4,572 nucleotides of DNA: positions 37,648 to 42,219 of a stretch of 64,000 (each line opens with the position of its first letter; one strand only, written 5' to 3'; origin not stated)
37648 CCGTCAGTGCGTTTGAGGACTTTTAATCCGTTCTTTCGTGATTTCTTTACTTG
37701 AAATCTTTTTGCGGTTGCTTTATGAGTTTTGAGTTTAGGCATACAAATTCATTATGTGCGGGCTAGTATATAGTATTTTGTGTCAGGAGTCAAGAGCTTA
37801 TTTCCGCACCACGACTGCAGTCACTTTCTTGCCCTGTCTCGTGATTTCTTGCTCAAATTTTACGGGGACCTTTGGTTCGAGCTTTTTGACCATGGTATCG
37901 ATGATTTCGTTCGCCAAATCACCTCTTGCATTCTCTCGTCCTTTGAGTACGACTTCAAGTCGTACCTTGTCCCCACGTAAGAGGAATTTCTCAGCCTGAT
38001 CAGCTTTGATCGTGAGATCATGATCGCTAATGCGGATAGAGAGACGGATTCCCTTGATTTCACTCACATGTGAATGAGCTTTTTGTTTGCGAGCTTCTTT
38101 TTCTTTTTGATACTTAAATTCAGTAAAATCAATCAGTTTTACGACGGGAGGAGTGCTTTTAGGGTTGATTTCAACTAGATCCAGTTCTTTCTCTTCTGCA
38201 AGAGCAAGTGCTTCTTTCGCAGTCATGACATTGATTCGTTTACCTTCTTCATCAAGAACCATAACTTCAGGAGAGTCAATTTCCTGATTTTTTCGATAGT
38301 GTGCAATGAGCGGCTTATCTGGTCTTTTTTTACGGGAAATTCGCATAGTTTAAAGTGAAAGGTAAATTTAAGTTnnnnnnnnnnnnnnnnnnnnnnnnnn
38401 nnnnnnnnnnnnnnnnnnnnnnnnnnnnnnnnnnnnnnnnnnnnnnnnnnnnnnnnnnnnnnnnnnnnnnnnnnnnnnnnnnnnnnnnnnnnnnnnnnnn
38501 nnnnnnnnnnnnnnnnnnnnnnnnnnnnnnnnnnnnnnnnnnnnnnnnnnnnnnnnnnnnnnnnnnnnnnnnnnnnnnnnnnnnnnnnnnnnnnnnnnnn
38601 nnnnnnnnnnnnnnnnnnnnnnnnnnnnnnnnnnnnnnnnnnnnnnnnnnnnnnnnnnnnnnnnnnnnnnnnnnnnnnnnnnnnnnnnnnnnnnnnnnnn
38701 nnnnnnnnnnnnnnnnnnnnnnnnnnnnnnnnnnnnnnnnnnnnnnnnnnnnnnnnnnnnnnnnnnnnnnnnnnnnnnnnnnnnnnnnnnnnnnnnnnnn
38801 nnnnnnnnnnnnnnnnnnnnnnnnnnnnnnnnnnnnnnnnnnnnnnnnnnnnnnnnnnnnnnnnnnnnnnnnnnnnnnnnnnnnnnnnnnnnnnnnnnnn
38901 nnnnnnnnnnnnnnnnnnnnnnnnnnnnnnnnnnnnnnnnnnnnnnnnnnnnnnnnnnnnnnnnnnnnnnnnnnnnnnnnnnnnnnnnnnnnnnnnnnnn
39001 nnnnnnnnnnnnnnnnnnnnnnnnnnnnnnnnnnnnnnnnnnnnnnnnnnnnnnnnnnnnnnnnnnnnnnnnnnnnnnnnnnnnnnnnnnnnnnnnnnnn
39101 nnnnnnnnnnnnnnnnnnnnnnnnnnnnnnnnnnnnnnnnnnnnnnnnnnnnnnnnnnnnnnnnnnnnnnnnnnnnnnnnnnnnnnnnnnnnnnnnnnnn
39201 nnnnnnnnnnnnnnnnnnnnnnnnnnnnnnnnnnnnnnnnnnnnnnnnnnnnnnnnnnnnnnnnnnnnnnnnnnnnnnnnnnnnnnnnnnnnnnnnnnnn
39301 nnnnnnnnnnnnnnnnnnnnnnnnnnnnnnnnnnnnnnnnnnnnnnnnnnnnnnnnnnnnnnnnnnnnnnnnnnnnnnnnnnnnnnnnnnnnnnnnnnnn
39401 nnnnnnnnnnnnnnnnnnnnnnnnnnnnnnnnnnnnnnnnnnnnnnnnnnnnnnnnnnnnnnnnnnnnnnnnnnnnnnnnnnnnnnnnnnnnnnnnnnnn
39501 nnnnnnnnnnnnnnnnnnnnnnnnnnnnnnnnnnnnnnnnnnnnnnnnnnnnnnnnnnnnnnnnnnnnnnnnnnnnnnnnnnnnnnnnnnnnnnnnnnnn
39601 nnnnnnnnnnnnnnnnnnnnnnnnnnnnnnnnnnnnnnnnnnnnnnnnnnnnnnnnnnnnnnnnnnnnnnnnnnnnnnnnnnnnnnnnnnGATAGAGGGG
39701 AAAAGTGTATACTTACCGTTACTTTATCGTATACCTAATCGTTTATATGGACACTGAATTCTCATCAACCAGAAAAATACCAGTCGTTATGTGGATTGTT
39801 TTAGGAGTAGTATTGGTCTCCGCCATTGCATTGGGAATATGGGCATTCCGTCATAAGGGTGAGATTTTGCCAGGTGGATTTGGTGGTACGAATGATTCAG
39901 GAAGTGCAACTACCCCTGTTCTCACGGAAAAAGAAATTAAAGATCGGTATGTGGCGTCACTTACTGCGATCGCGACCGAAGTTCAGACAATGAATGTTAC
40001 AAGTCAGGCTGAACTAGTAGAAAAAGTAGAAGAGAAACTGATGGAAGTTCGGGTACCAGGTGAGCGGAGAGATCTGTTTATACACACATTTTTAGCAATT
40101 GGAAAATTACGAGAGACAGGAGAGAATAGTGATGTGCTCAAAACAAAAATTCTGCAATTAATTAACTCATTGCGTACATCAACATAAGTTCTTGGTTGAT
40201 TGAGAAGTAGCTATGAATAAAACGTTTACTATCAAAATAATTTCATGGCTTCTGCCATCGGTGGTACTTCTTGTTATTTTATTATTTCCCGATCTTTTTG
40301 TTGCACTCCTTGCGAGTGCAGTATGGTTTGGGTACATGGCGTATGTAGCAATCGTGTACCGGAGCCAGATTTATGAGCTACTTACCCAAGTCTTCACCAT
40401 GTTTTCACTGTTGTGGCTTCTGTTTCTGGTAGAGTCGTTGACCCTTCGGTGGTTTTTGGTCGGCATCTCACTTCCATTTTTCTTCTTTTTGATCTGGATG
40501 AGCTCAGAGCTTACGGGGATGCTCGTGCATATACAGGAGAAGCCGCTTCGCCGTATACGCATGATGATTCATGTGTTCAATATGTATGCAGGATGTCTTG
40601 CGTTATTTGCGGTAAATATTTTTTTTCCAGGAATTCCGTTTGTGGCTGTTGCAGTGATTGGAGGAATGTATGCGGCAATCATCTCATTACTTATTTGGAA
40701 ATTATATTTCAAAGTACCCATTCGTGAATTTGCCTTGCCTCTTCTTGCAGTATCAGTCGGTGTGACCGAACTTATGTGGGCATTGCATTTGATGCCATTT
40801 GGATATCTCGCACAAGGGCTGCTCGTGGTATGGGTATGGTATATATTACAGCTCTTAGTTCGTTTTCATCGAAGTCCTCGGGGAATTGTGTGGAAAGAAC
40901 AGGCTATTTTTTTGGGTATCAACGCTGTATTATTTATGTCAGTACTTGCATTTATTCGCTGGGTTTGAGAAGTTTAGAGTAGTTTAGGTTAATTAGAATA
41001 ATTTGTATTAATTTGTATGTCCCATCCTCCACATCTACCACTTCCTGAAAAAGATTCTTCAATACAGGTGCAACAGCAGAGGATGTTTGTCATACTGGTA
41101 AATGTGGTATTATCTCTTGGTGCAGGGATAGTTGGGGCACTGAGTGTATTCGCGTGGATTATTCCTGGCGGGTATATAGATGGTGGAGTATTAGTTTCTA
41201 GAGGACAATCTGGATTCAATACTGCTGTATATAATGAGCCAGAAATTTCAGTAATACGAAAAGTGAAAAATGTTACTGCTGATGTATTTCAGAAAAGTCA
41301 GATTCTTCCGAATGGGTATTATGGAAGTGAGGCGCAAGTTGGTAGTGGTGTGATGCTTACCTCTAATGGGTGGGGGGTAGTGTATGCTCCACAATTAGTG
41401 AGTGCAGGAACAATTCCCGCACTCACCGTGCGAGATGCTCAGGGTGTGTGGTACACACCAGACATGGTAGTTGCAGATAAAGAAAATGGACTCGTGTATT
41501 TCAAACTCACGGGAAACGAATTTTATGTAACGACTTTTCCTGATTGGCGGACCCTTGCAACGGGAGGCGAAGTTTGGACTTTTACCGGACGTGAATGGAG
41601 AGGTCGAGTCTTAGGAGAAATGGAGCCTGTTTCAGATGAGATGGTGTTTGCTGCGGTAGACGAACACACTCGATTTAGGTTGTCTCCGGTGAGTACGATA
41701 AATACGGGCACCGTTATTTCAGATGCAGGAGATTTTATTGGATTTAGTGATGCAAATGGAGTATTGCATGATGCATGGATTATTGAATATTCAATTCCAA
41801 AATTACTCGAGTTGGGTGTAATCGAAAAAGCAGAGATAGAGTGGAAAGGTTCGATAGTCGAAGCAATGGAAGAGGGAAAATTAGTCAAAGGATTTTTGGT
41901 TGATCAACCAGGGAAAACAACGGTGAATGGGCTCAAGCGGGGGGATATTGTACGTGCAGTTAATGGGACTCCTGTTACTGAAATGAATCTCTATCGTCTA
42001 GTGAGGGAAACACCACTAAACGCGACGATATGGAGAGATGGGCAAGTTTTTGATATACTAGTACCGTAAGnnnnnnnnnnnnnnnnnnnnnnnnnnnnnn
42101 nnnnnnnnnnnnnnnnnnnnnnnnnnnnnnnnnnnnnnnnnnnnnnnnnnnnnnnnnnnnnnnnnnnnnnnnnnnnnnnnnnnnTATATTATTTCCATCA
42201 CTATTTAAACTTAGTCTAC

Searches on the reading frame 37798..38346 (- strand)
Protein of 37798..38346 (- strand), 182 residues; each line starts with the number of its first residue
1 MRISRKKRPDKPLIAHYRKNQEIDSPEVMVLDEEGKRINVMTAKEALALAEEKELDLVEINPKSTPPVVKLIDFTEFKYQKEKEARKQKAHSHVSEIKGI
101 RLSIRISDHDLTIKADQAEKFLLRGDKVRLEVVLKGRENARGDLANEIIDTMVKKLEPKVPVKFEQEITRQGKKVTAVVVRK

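Call 62: search_protein_families(library=pfam, proteins=[window:37798-38346:-], max_evalue=0.00001)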
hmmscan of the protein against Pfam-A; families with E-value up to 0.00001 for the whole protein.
window:37798-38346:- (182 aa): 2 families
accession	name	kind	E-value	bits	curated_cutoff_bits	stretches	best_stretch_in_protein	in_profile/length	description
PF05198.21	IF3_N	-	2.5e-24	85.7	26.9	1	20-88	2-70/70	Translation initiation factor IF-3, N-terminal domain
PF00707.27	IF3_C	-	8.2e-19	67.8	34.8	1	96-181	2-85/86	Translation initiation factor IF-3, C-terminal domain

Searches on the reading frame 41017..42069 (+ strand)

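Call 13: search_protein_families(library=pfam, proteins=[window:41017-42069:+], max_evalue=0.01)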
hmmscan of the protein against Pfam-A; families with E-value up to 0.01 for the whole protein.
window:41017-42069:+ (350 aa): 2 families
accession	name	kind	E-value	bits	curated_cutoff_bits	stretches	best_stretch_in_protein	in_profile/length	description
PF17820.7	PDZ_6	-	0.0043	17.2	27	1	305-324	15-34/54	PDZ domain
PF00595.29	PDZ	-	0.0066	17.2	23.2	0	303-330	40-67/81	PDZ domain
